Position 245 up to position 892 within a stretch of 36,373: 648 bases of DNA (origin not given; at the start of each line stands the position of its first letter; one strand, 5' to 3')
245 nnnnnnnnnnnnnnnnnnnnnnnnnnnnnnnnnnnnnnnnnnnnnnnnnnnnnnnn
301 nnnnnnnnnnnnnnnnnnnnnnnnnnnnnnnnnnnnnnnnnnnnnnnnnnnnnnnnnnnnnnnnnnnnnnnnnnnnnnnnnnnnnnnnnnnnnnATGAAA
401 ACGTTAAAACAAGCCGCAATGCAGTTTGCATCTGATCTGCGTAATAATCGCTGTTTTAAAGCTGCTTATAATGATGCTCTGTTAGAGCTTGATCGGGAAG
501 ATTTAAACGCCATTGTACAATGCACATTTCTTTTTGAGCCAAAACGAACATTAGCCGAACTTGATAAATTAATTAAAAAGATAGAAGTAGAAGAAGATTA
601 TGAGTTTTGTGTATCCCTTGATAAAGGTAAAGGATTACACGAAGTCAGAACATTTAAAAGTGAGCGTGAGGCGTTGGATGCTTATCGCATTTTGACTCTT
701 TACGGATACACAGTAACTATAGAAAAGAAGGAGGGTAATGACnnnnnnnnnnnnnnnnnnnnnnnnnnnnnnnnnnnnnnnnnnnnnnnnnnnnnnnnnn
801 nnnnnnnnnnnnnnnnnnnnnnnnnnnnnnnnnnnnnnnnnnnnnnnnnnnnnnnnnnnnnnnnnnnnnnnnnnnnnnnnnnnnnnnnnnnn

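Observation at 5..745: Unknown small proteins in positions expected for conjugative leading-region genes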

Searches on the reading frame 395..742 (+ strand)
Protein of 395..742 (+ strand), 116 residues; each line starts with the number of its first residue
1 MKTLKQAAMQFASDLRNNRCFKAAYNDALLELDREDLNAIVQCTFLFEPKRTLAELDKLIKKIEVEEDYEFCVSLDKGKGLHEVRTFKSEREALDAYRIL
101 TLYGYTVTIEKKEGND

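Call 4: search_protein_families(library=pfam, proteins=[window:395-742:+], max_evalue=1)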
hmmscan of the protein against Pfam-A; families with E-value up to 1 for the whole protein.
window:395-742:+ (116 aa): 0 families

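Call 13: find_homologous_proteins(query=window:395-742:+)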
Query window:395-742:+ (116 aa): 18 proteins with E <= 0.001 among 31 candidates.
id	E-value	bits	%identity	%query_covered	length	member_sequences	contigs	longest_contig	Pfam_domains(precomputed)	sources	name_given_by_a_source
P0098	7.3e-68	243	98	100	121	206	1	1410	-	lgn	-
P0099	7.8e-68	243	98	100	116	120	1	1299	-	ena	-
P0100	1.2e-62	226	98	93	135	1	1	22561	-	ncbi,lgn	ncbi:hypothetical protein ACFPNG_004602 [Salmonella enterica]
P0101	1.2e-61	223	91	100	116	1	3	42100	-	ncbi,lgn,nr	ncbi:TPA: hypothetical protein IRP92_005151 [Escherichia coli]|nr:hypothetical protein [Escherichia 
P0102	3.1e-59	215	86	100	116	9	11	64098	-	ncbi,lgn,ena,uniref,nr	ncbi:hypothetical protein PDN92_08195 [Escherichia coli]|uniref:hypothetical protein n=1 Tax=Escheri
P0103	8.5e-55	201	84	100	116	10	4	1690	-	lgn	-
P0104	1.2e-53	197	81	100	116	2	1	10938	-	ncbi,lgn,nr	ncbi:hypothetical protein ZW22_004455 [Salmonella enterica subsp. enterica serovar Oranienburg]|nr:h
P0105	2.3e-52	193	82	100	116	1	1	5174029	-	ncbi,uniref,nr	ncbi:hypothetical protein [Pantoea sp. BAV 3049]|uniref:hypothetical protein n=1 Tax=Pantoea sp. BAV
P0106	8.6e-52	191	99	80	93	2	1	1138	-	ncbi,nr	ncbi:hypothetical protein N5H78_005527, partial [Escherichia coli]|nr:hypothetical protein [Escheric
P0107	9.0e-51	188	81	97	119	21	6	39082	-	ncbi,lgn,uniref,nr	ncbi:TPA: hypothetical protein RY299_004613 [Enterobacter cloacae]|uniref:hypothetical protein n=1 T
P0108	2.8e-43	164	100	67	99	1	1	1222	-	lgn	-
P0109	4.8e-42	160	97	67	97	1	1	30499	-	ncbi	-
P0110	3.3e-36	141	96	61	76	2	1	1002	-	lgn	-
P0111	7.2e-33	131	80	75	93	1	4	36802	-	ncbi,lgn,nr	ncbi:TPA: hypothetical protein ACPD5P_005294 [Escherichia coli]|nr:hypothetical protein [Salmonella 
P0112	1.6e-30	123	90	59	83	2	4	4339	-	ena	-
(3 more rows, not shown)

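Call 19: search_protein_families(library=phrogs, proteins=[window:395-742:+], max_evalue=1)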
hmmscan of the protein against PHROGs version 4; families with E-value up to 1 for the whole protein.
window:395-742:+ (116 aa): 0 families

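Call 20: search_protein_families(library=ncbifam, proteins=[window:395-742:+], max_evalue=1)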
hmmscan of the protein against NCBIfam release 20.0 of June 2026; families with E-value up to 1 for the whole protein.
window:395-742:+ (116 aa): 1 family
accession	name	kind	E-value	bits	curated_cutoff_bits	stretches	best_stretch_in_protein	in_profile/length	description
TIGR04435.1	restrict_AAA_1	hypoth_equivalog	0.023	13.4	300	1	11-93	188-267/568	restriction system-associated AAA family ATPase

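Call 21: search_protein_families(library=padloc, proteins=[window:395-742:+], max_evalue=1)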
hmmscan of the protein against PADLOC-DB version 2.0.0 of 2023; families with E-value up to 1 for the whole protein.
window:395-742:+ (116 aa): 0 families

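Call 25: predict_structure(alignment_id=A2)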
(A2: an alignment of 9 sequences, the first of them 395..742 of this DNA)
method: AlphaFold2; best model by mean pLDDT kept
length: 116 residues; sequences in the alignment: 9
mean_pLDDT: 56.6   pTM: 0.37
mean pLDDT of the five models: 56.6, 50.3, 49.2, 48.8, 48.0
residues with pLDDT >= 90: 0; 70-90: 27; 50-70: 48; < 50: 41
segments of 3 or more residues with pLDDT < 50: 4-8, 24-26, 36-51, 63-67
pLDDT, mean of each block of 10 residues (from residue 1): 46 53 49 48 42 49 51 66 71 74 70 62
secondary structure, 60 per line:
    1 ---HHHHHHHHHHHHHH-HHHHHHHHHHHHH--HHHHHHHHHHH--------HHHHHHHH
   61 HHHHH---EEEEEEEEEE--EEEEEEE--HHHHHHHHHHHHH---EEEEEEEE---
elements in order: H4-17 H19-31 H34-44 H53-65 E69-78 E81-87 H90-102 E106-113

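Call 26: search_protein_representatives(alignment_id=A2)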
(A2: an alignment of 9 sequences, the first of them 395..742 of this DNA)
Query: 9 sequences, 116 profile positions. Proteins with E-value up to 0.001 (for the whole library): 15; up to 1e-10: 10; up to 1e-30: 4. The best 15 are listed.
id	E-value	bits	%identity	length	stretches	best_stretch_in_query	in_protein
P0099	8.5e-67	238.4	-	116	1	1-116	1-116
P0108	1.1e-45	170.4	-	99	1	1-88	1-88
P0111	4.4e-38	145.8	-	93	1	1-79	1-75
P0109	3.5e-37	142.9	-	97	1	38-116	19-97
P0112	1.6e-26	108.5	-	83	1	56-116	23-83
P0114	1.9e-24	101.9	-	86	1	1-48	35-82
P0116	2.1e-19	85.6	-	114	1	1-110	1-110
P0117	8.8e-16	73.9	-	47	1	1-38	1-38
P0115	3.5e-13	65.6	-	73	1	74-116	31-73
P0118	8.6e-12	61.1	-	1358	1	20-52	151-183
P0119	1.2e-08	50.9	-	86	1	52-115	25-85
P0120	8.2e-06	41.8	-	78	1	67-114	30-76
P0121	8.2e-05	38.6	-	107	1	1-109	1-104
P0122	1.6e-04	37.7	-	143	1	1-60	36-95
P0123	5.8e-04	35.8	-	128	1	1-73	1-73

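Call 30: find_encoding_contigs(protein=P0119, flank=6000, max_places=4)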
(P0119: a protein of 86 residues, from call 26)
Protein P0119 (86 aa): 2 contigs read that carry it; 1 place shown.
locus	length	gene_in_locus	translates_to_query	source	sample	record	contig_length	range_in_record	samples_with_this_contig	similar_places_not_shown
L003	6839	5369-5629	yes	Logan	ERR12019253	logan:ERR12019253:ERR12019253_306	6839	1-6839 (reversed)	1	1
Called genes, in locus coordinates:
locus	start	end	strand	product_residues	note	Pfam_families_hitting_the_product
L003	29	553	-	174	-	PF13091:PLDc_2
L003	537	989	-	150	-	-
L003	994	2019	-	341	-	PF10134:RPA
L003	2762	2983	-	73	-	-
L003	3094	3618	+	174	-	PF00226:DnaJ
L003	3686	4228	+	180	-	-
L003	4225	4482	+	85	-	-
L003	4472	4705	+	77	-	PF15731:MqsA_antitoxin (weak)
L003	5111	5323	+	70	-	-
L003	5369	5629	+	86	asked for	-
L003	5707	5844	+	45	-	-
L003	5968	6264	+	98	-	PF05973:Gp49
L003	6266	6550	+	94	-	PF21716:dnstrm_HI1420, PF01381:HTH_3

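Call 31: find_encoding_contigs(protein=P0116, flank=6000, max_places=4)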
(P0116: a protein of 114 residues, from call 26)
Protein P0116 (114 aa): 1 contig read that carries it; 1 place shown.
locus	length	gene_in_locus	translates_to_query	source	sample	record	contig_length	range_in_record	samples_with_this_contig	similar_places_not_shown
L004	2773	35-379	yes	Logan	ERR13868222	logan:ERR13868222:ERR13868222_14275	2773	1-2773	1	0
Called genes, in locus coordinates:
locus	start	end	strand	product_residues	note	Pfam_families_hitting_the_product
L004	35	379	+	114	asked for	-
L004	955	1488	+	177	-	PF21983:NikA-like (faint)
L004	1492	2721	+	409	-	PF03432:Relaxase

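Call 32: find_encoding_contigs(protein=P0121, flank=6000, max_places=4)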
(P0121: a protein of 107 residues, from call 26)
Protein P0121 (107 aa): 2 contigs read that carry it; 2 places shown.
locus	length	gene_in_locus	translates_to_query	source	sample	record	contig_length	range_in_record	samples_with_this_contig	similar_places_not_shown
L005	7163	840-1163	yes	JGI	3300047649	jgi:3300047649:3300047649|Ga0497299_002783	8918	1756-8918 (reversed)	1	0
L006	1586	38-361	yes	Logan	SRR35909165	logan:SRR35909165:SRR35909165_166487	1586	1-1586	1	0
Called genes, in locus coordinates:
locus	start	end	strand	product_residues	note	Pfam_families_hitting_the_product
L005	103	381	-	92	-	-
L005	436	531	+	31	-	-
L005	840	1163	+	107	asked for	-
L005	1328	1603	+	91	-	-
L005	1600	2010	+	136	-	-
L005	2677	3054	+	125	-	-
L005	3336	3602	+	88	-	PF06296:RelE (weak)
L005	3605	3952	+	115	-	PF01381:HTH_3 (weak)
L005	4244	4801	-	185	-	-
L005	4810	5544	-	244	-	-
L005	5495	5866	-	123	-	-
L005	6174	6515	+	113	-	PF21983:NikA-like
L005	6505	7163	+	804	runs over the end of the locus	?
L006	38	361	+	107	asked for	-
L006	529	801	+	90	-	-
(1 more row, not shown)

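Call 34: fold_search(model_id=the predicted structure, library=pdb)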
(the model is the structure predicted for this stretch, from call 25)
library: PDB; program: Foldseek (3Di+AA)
matches with E <= 10: 274; with E <= 0.001: 0
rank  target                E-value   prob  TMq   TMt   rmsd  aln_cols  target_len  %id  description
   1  4ye2_A                1.3e+00  0.15  0.19  0.17   9.4        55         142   16  The 1.35 structure of a viral RNase L antagonist reveals basis for the 2'-5'-oligoadenylate binding and enzyme activit (released 2015-04-29)
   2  5af2_A                1.5e+00  0.11  0.17  0.15  11.7        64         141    8  Crystal structure of the C-terminal 2',5'-phosphodiesterase domain of group A rotavirus protein VP3 (released 2015-03-18)
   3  4yp3_A                1.5e+00  0.06  0.18  0.08   8.2        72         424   15  Mutant Human DNA Polymerase Eta Q38A/R61A Inserting dCTP Opposite an 8-Oxoguanine Lesion (released 2015-05-13)
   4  4lfu                  1.7e+00  0.11  0.23  0.13  11.0        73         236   16  Crystal structure of Escherichia coli SdiA in the space group C2 (released 2014-03-19)
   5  7r3i_B                1.7e+00  0.08  0.20  0.12  10.9        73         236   16  PROSS optimitzed variant of RhlR (61 mutations) in complex with the synthetic antagonist mBTL (released 2022-12-14)
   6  4lgw                  1.8e+00  0.12  0.22  0.12  10.7        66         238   20  Crystal structure of Escherichia coli SdiA in the space group P6522 (released 2014-03-19)
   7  7r3i_A                2.0e+00  0.05  0.18  0.10  14.1        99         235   13  PROSS optimitzed variant of RhlR (61 mutations) in complex with the synthetic antagonist mBTL (released 2022-12-14)
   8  4y15_A                2.1e+00  0.11  0.24  0.13  11.0        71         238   20  SdiA in complex with 3-oxo-C6-homoserine lactone (released 2015-04-08)
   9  7r3g_A                2.1e+00  0.06  0.19  0.11  10.3        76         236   18  PROSS optimitzed variant of RhlR (75 mutations) in complex with the synthetic antagonist mBTL (released 2022-12-14)
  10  7xn2                  2.2e+00  0.11  0.25  0.20  11.7        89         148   15  Crystal structure of CvkR, a novel MerR-type transcriptional regulator (released 2023-03-08)
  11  9ejl_B                2.2e+00  0.09  0.20  0.06   9.1        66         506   17  Lgl2 bound to the aPKCiota-Par6B complex in nucleotide-free form. Conformation with visible head sub-complex. (released 2025-07-02)
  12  4y15_B                2.4e+00  0.10  0.23  0.13  11.0        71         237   20  SdiA in complex with 3-oxo-C6-homoserine lactone (released 2015-04-08)
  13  4y17_C                2.4e+00  0.10  0.23  0.13  11.0        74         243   20  SdiA in complex with 3-oxo-C8-homoserine lactone (released 2015-04-08)
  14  6xb8_C                2.4e+00  0.03  0.15  0.11  11.9        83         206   17  Adeno-Associated Virus Origin Binding Domain in complex with ssDNA (released 2020-12-09)
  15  7bpl_MODEL_1_A        2.5e+00  0.18  0.34  0.35  12.4        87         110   14  Solution NMR structure of NF1; de novo designed protein with a novel fold (released 2021-03-24)
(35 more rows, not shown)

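Call 60: search_dna_similar(query=window:395-742:+, collection=phages, mode=protein, max_evalue=0.01, max_rows=20)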
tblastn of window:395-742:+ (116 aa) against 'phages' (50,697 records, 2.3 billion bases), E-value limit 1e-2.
No match.

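Call 65: search_solved_structures(query=A2, max_evalue=10)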
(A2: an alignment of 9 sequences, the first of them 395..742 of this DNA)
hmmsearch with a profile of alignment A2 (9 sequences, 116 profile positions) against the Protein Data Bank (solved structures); distinct sequences matched with E-value up to 10: 1.
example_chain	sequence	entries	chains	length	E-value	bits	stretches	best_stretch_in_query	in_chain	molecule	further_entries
9c6d_A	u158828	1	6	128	0.63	13.1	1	8-66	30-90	Tautomerase family protein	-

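Call 75: search_dna_similar(query=window:395-742:+, collection=plasmids, mode=protein, max_rows=30, rows=spread, max_evalue=0.001)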
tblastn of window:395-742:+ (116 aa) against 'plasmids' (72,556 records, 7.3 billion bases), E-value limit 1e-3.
Records with a match: 434; places in all: 437; records where one place covers at least 80% of the query: 405.
Best place of each record, by identity: >=99% 365; 95-99% 35; 80-90% 5; <60% 29.
By first word of the organism name: Escherichia 300; Salmonella 59; Klebsiella 45; Citrobacter 12; Enterobacter 8; Serratia 3; Providencia 2; uncultured 1; Shigella 1; Tatumella 1; and 2 more.
By predicted mobility (MOB-suite, as given by PLSDB): conjugative 420; non-mobilizable 8; mobilizable 6.
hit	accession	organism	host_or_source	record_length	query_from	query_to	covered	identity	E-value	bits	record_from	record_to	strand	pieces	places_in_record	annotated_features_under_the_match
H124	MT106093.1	uncultured bacterium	-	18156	1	116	100%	100.0%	5e-71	236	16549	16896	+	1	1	hypothetical protein (x2)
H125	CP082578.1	Salmonella enterica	Chicken Breasts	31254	1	116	100%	100.0%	5e-71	236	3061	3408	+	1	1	hypothetical protein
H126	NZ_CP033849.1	Escherichia coli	Homo sapiens,UCC isolate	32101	1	116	100%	100.0%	5e-71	236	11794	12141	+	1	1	hypothetical protein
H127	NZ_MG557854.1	Escherichia coli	human feces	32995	1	116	100%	100.0%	5e-71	236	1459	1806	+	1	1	hypothetical protein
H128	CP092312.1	Salmonella enterica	-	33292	1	116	100%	100.0%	5e-71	236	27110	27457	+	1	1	none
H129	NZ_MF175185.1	Escherichia coli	-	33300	1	116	100%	100.0%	5e-71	236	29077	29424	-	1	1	hypothetical protein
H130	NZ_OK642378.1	Salmonella enterica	-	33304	1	116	100%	100.0%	5e-71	236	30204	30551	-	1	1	hypothetical protein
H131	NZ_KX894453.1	Escherichia coli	pig,feces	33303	1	116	100%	100.0%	5e-71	236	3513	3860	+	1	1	hypothetical protein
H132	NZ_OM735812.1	Escherichia coli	-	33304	1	116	100%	100.0%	5e-71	236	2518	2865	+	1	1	hypothetical protein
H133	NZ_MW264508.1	Salmonella enterica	-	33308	1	116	100%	100.0%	5e-71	236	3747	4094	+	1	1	hypothetical protein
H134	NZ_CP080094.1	Salmonella enterica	-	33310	1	116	100%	100.0%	5e-71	236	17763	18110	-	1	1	hypothetical protein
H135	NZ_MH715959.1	Klebsiella pneumoniae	-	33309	1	116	100%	100.0%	5e-71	236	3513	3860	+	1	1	hypothetical protein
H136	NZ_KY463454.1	Escherichia coli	Culture,Sewage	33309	1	116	100%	100.0%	5e-71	236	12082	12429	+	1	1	hypothetical protein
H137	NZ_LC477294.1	Escherichia coli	-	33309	1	116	100%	100.0%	5e-71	236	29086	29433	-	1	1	hypothetical protein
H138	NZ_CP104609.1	Klebsiella pneumoniae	cell culture,chicken feces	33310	1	116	100%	100.0%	5e-71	236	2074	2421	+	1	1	hypothetical protein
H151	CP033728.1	Tatumella sp. TA1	Bactrocera oleae,Cell culture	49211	1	113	97%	80.5%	4e-53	185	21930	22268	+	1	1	hypothetical protein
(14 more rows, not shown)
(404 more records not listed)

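Call 76: get_annotated_region(hit=H151, flank=4000)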
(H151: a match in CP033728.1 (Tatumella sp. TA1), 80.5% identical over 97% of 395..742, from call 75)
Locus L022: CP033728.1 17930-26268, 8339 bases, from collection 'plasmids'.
description: Tatumella sp. TA1 plasmid pTA1, complete sequence
organism: Tatumella sp. TA1 (NCBI taxid 2487345)
taxonomy: Bacteria; Pseudomonadota; Gammaproteobacteria; Enterobacterales; Erwiniaceae; Tatumella; Tatumella sp. TA1
host: -; source: Bactrocera oleae,Cell culture; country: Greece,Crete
typing (MOB-suite, as given by PLSDB): non-mobilizable
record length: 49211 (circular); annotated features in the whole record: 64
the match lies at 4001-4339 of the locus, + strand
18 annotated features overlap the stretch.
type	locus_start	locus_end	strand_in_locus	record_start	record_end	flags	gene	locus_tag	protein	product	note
CDS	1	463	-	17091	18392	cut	-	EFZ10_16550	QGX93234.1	hypothetical protein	-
CDS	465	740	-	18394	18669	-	-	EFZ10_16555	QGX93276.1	lytic transglycosylase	-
CDS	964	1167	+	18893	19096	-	-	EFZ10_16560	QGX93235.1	hypothetical protein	-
CDS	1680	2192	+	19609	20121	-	-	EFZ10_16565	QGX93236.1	J domain-containing protein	-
CDS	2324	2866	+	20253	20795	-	-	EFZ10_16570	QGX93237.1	hypothetical protein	-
CDS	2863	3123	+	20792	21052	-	-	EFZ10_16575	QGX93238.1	hypothetical protein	-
CDS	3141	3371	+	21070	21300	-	-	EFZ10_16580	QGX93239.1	XRE family transcriptional regulator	-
CDS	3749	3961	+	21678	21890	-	-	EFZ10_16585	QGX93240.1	hypothetical protein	-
CDS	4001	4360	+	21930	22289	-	-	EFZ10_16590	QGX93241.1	hypothetical protein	-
CDS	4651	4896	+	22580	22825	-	-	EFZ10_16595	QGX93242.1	type II toxin-antitoxin system HicA family toxin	-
CDS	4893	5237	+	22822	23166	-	-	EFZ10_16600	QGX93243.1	type II toxin-antitoxin system HicB family antitoxin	-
CDS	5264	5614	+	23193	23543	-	-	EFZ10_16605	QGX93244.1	hypothetical protein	-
CDS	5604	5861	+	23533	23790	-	-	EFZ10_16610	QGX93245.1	putative addiction module antidote protein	-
CDS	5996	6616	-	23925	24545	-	-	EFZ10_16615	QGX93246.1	DUF2913 family protein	-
CDS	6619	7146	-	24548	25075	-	-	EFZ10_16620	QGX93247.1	phospholipase D family protein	-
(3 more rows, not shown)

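Call 92: search_protein_families(library=pfam, proteins=[P0119, P0116, P0121, P0122, P0123], max_evalue=1)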
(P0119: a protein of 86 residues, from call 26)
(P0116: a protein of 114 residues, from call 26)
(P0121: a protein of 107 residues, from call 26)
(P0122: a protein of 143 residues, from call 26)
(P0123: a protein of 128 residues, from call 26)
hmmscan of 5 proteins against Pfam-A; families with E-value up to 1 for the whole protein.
P0119 (86 aa): 0 families

P0116 (114 aa): 0 families

P0121 (107 aa): 5 families
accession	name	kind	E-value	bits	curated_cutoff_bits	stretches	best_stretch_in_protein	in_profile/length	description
PF11476.16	TgMIC1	-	0.003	17.7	28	1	44-92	33-81/117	Toxoplasma gondii micronemal protein 1 TgMIC1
PF02463.25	SMC_N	-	0.01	15.7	40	1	42-88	44-91/220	RecF/RecN/SMC N terminal domain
PF20591.4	DUF6792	-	0.01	15.6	25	1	13-84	36-105/220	Domain of unknown function (DUF6792)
PF20694.2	TRADD-like_N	-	0.1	12.8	23.7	1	54-86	4-42/69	TRADD-like N-terminal domain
PF18938.6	aRib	-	0.18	12.1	27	0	69-89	42-62/71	Atypical Rib domain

P0122 (143 aa): 5 families
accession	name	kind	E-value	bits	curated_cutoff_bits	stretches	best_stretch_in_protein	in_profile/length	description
PF17097.10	Kre28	-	0.0024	17.4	27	1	19-98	125-190/365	Spindle pole body component Kre28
PF25137.1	ADH_Fe_C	-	0.035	14.3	27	1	62-129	125-191/194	Fe-containing alcohol dehydrogenase family, C-terminal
PF04055.27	Radical_SAM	-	0.087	13.4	29.5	1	61-137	60-142/166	Radical SAM superfamily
PF24359.1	DUF7515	-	0.13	12.9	27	1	69-98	4-33/85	Domain of unknown function (DUF7515)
PF10104.14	Brr6_like_C_C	-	0.14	12.4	25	1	43-103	46-100/133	Di-sulfide bridge nucleocytoplasmic transport domain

P0123 (128 aa): 2 families
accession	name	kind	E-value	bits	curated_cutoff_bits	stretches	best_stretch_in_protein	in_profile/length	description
PF08638.16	Med14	-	0.014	15.3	25.6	1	47-122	10-87/191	Mediator complex subunit MED14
PF22837.1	M_Eco57I_C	-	0.03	14.2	27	1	31-104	10-82/283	Type II methyltransferase M.Eco57I, C-terminal domain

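Call 93: search_protein_families(library=phrogs, proteins=[P0119, P0116, P0121], max_evalue=0.1)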
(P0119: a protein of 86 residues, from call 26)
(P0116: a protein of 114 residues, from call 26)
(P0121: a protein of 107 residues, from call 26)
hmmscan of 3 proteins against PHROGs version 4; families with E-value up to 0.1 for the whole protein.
P0119 (86 aa): 2 families
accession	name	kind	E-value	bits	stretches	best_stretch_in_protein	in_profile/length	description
phrog_2061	-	unknown function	7.6e-10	39.9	1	5-32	18-45/54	-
phrog_35040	-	unknown function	0.00085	20.1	1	5-34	20-49/205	-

P0116 (114 aa): 5 families
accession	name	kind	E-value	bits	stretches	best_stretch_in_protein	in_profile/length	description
phrog_5361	-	unknown function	0.014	16.4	1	16-65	19-67/73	-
phrog_7882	-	DNA, RNA and nucleotide metabolism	0.043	14.3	1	7-72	193-256/314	DnaD-like helicase loader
phrog_25699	-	unknown function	0.071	14.2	0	28-70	6-48/73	-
phrog_19006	-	unknown function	0.073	14.2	1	10-84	25-99/181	-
phrog_3767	-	DNA, RNA and nucleotide metabolism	0.086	12.8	1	37-113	227-302/338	nucleoid associated protein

P0121 (107 aa): 1 family
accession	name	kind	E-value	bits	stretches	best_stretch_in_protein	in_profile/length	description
phrog_30156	-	unknown function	0.058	14.1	1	12-78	118-184/194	-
